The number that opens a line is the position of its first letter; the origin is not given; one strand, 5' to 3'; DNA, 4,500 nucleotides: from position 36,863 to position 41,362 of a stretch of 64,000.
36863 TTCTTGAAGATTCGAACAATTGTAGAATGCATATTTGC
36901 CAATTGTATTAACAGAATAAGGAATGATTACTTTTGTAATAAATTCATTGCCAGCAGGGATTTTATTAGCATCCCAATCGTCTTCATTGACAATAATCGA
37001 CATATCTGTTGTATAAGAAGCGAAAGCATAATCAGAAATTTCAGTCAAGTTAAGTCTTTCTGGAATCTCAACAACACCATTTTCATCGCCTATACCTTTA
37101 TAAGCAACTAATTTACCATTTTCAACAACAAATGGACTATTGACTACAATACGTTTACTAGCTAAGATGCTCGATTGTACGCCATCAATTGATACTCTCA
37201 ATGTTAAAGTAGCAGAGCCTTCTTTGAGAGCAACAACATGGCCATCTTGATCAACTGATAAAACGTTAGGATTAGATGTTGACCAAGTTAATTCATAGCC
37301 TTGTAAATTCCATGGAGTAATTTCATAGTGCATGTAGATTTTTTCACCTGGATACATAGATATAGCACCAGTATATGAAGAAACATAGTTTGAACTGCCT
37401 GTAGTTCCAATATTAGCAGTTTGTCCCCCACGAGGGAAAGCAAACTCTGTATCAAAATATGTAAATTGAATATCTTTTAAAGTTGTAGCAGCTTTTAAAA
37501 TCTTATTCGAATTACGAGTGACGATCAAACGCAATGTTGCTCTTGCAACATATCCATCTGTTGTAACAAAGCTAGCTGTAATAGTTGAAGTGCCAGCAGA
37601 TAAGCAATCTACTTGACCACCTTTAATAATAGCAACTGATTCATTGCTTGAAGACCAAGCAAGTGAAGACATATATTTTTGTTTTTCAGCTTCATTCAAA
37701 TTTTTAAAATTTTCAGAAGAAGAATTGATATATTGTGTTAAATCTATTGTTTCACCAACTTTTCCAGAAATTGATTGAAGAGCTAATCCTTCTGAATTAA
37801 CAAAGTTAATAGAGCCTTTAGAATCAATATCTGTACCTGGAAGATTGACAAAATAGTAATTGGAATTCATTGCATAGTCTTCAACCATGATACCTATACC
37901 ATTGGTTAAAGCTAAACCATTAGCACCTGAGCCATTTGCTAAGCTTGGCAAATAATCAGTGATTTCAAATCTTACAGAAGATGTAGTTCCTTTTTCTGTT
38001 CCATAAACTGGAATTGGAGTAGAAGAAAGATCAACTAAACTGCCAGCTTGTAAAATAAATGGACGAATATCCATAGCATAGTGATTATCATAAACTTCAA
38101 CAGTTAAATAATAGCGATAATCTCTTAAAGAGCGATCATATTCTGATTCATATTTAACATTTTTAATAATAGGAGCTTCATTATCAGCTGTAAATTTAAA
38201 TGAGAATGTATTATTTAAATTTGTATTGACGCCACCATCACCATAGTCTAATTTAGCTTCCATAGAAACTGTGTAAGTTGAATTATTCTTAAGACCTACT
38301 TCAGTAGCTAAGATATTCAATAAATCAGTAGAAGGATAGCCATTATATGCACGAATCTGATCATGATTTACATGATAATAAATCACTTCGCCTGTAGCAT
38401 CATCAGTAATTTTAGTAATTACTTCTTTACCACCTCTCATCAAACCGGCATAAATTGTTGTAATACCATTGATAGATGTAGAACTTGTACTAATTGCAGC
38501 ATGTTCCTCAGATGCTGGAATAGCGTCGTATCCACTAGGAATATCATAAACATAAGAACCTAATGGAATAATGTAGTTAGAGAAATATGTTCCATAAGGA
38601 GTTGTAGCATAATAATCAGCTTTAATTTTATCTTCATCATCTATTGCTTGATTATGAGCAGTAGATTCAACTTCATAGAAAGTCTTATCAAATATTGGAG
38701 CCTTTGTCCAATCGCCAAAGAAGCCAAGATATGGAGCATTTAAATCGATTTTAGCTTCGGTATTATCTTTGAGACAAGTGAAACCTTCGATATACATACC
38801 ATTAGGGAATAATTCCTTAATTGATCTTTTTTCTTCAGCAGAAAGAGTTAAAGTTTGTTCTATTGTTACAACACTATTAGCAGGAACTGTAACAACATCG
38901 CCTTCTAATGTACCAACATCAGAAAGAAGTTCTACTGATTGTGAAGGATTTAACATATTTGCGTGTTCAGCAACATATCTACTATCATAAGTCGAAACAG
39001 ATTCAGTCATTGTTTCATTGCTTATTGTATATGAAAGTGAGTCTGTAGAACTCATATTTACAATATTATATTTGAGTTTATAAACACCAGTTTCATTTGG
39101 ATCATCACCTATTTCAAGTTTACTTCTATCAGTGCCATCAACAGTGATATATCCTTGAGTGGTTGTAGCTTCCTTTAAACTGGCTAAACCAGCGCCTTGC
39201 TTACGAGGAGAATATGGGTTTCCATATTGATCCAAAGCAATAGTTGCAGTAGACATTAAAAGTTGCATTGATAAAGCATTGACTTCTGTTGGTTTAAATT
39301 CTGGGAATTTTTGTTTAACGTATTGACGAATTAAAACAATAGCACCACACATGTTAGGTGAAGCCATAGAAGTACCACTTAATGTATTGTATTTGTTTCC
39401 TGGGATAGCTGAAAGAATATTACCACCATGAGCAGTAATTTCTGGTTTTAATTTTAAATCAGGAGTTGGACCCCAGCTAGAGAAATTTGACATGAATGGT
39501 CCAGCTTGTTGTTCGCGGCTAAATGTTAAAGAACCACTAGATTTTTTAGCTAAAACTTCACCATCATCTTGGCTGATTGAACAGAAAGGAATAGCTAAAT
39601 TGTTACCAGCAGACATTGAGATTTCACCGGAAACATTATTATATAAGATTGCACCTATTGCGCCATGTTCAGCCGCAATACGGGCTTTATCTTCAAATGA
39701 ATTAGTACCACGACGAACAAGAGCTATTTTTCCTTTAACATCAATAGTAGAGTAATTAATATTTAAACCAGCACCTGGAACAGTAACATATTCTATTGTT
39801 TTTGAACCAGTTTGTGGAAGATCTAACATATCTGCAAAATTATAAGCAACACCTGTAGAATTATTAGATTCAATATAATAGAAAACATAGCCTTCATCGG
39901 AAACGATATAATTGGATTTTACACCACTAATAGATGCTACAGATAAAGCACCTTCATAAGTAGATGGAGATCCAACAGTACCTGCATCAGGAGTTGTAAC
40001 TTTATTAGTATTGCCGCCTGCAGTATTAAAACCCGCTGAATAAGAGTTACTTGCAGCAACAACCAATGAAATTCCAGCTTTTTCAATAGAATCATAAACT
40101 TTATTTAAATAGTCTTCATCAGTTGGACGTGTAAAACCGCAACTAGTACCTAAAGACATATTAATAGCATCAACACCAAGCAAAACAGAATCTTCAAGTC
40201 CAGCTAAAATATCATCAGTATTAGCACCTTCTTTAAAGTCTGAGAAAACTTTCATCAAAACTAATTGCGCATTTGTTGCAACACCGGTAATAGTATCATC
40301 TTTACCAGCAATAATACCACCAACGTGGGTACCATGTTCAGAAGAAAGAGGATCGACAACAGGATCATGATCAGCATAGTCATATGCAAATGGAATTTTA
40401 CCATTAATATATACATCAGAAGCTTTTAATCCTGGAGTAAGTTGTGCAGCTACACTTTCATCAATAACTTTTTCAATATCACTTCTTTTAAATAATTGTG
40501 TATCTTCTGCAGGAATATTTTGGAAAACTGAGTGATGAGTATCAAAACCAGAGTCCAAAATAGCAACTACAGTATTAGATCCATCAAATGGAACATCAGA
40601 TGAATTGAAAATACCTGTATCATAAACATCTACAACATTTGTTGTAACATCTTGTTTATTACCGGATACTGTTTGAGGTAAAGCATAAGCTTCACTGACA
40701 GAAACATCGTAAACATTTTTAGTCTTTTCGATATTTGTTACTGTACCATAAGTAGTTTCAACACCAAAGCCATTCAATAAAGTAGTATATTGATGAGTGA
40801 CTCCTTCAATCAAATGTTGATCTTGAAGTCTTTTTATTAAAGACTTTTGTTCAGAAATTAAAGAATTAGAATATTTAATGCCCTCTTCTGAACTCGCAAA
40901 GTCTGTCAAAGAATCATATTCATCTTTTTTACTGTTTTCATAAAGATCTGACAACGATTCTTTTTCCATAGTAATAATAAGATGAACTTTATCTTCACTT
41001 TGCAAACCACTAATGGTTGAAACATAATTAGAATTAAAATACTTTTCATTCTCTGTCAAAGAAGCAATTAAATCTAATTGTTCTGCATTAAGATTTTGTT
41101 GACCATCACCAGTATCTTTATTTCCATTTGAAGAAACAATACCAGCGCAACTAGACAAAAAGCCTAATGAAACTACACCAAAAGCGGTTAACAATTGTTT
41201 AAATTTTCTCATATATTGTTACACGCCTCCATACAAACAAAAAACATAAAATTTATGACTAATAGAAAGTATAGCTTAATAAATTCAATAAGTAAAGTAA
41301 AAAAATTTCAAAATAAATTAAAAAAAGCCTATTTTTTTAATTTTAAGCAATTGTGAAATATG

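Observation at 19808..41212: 21-kb co-directional surface proteolysis and peptide-uptake locus (protease-LRR giant protein, lipoproteins, OppABCDF, Glug proteins)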

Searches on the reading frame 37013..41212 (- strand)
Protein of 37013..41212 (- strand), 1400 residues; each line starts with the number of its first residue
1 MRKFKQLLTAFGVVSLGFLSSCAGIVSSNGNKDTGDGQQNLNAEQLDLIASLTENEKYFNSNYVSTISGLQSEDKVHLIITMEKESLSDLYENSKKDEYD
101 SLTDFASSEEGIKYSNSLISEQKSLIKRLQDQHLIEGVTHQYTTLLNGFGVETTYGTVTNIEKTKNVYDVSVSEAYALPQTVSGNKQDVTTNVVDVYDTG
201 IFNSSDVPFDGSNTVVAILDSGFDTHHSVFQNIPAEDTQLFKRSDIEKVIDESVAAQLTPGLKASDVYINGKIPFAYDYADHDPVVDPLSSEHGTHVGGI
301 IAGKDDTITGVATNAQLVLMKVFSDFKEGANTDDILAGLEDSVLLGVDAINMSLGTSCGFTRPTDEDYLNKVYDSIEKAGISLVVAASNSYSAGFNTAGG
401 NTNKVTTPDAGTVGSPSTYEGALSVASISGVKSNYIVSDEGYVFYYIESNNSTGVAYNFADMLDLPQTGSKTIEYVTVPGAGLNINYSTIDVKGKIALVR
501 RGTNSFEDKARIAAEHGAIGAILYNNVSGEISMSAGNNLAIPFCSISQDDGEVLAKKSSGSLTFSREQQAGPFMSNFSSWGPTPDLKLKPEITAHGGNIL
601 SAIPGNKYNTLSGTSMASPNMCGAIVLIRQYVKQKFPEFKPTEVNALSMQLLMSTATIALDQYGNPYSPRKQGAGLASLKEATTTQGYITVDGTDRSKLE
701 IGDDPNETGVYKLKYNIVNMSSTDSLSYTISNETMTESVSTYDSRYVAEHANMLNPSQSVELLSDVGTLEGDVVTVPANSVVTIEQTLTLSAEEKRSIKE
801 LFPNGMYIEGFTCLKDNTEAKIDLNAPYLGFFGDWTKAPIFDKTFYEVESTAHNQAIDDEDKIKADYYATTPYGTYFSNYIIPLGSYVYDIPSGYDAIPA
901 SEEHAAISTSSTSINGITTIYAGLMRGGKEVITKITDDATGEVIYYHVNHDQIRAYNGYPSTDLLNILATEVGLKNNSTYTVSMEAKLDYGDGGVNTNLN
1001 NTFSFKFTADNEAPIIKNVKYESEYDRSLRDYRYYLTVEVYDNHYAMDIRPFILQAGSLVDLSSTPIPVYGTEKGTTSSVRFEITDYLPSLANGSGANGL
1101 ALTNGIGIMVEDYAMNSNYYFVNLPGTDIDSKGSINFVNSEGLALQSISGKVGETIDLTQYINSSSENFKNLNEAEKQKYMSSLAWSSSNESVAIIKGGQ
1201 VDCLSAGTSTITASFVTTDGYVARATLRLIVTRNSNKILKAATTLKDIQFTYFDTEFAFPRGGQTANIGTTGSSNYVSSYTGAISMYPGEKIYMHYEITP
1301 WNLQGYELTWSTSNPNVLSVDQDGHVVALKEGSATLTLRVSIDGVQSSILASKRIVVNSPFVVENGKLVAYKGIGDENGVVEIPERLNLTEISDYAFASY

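Call 20: search_solved_structures(query=window:37013-41212:-, max_evalue=0.00001, show_alignments=2)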
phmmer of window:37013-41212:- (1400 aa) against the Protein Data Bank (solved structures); distinct sequences matched with E-value up to 0.00001: 100 (the best 60 are shown).
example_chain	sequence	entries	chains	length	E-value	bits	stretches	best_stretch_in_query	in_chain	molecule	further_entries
7edd_A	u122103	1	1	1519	1.8e-75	257.9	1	203-877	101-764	C5a peptidase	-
5xya_A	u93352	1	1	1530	2.4e-70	240.9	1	289-877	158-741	Chemokine protease C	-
5xyr_A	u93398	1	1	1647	5.2e-70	239.8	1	289-877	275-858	Chemokine protease C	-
6vjb_A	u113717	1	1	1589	4.4e-69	236.7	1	289-877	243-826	Putative cell envelope proteinase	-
31mr_B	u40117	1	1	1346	5.2e-69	236.5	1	290-877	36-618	Cell envelope proteinase A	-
5xxz_A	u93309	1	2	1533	8.4e-69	235.7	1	292-877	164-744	Chemokine protease C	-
3eif_A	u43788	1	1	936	3.5e-61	210.5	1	209-866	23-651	C5a peptidase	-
7yzx_A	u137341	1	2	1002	5.4e-61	209.9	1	209-866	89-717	C5a peptidase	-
7bj3_A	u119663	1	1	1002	1.2e-60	208.8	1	209-866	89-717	C5a peptidase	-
8bty_A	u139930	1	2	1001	1.5e-60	208.4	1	209-866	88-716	C5a peptidase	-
1xf1_A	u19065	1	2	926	2.2e-60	207.9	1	210-866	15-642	C5a peptidase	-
8jmw_A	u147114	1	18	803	3.9e-38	134.2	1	278-783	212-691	S8 family serine peptidase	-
7y6m_C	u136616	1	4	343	2.6e-13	51.9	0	266-391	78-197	Intracellular serine protease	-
1bh6_A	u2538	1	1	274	6.1e-13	50.7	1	291-404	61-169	SUBTILISIN DY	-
1dbi_A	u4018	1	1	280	9.3e-13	50.1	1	238-398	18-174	AK.1 SERINE PROTEASE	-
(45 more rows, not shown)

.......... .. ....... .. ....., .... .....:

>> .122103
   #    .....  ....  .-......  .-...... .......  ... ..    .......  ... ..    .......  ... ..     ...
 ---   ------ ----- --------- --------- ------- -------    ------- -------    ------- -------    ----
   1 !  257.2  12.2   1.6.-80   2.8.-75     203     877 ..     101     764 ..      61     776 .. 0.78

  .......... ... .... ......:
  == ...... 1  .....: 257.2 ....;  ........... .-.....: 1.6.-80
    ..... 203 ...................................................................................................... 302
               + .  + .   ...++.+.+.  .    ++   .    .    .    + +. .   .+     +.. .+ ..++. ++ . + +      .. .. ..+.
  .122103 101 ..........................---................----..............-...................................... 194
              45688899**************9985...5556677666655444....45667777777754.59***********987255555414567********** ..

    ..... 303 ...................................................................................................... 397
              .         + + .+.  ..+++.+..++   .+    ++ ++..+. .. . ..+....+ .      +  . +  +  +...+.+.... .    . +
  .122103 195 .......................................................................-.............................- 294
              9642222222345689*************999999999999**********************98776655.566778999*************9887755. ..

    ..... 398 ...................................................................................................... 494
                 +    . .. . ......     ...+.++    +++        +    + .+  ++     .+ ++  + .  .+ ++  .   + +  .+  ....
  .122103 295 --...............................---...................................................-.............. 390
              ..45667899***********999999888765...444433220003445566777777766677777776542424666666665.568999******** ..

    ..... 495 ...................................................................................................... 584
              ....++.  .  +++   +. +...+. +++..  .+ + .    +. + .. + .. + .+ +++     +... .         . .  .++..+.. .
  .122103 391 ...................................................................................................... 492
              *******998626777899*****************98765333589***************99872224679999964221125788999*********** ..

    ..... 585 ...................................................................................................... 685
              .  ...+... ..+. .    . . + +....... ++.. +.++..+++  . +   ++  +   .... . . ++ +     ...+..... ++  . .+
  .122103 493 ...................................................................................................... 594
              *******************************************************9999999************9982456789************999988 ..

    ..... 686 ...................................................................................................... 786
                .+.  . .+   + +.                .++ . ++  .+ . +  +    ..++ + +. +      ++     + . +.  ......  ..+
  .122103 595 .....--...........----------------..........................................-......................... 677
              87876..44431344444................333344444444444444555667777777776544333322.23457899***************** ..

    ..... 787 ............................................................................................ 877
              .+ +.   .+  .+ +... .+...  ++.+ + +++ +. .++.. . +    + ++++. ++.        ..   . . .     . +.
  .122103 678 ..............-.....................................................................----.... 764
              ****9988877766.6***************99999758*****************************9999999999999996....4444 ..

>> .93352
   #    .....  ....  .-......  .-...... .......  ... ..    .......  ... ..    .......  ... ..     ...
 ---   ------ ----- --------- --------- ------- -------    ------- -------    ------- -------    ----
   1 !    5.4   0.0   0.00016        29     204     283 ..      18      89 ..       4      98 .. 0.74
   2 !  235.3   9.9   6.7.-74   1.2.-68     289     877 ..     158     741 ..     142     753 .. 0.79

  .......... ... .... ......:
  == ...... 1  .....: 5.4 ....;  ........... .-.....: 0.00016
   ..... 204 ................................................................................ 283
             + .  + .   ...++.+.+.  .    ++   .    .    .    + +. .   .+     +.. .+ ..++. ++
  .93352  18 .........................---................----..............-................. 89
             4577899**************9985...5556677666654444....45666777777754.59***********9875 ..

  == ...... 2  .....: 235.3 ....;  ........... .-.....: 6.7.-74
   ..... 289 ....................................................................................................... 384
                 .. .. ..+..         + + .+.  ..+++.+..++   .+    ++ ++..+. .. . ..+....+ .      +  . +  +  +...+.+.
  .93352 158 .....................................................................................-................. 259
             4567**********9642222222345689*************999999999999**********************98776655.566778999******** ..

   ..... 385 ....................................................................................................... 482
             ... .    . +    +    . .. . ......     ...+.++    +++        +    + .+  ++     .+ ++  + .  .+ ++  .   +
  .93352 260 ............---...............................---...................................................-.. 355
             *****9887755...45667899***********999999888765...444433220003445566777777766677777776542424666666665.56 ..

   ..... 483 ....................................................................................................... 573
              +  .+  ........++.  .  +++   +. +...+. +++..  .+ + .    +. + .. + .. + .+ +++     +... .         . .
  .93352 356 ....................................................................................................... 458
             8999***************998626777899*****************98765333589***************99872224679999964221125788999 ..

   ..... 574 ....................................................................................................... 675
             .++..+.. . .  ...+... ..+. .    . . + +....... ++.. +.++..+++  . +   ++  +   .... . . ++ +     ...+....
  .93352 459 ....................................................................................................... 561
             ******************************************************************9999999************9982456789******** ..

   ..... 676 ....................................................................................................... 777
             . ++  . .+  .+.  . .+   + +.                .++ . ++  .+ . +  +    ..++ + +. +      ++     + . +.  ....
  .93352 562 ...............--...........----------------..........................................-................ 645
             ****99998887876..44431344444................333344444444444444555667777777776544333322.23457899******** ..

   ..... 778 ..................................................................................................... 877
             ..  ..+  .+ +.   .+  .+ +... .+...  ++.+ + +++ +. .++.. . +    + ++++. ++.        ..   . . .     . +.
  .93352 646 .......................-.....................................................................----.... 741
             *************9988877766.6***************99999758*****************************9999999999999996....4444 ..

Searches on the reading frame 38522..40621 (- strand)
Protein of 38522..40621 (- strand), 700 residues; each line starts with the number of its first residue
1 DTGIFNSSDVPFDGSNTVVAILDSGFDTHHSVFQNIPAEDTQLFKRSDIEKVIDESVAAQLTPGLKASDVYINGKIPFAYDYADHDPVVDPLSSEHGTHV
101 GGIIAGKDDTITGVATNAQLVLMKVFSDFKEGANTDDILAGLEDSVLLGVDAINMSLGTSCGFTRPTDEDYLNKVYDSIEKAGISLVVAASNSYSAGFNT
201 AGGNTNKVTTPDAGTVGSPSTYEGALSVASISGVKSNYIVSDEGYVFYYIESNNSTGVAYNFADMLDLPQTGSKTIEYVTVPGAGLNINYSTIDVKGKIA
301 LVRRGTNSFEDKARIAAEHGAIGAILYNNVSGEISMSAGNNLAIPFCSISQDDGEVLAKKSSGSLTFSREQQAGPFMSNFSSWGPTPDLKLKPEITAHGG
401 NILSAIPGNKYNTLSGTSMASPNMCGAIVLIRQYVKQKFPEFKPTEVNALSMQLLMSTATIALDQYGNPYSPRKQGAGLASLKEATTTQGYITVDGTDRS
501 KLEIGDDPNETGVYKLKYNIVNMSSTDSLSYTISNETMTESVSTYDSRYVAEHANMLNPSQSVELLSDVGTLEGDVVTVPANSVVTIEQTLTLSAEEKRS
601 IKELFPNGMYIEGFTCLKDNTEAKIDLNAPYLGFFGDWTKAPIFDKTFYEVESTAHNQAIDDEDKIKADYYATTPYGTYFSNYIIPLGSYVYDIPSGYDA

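Call 70: find_related_loci(query=A4, collection=metagenome_contigs, flank=10000)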
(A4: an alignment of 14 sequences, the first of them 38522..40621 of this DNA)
Query A4 (700 aa) in metagenome_contigs; peptide patterns used: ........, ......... (x = any residue, [..] = any of these).
600 stretches matched a pattern (row limit reached: there are more); 364 encode a relative of the query (tblastn E <= 1e-3); the best 80 are kept; 80 distinct loci.
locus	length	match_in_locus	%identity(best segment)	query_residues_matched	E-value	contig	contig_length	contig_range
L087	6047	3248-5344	60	1-699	0e+0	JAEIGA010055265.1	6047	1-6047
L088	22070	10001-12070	59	2-694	0e+0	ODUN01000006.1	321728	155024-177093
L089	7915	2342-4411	59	2-694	0e+0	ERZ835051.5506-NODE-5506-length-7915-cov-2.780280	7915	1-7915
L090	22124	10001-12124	58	1-700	0e+0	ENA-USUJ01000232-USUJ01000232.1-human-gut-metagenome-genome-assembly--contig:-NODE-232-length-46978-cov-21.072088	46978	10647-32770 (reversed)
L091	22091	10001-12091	58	2-694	0e+0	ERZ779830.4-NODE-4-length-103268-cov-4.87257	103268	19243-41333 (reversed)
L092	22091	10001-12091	58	2-694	0e+0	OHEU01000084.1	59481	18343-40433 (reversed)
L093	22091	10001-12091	58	2-694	0e+0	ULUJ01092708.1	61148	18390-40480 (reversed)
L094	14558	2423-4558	57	1-694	0e+0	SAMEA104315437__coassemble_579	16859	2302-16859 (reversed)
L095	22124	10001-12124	59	2-700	0e+0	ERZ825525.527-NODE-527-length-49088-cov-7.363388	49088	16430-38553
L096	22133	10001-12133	57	1-694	0e+0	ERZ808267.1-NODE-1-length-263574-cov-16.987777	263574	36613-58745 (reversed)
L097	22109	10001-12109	58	2-699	0e+0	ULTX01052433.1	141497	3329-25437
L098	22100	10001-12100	55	1-700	0e+0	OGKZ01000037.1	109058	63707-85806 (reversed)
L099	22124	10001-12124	58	1-700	0e+0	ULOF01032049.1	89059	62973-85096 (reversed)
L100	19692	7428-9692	53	1-694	0e+0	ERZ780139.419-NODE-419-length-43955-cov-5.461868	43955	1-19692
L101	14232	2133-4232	54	1-694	0e+0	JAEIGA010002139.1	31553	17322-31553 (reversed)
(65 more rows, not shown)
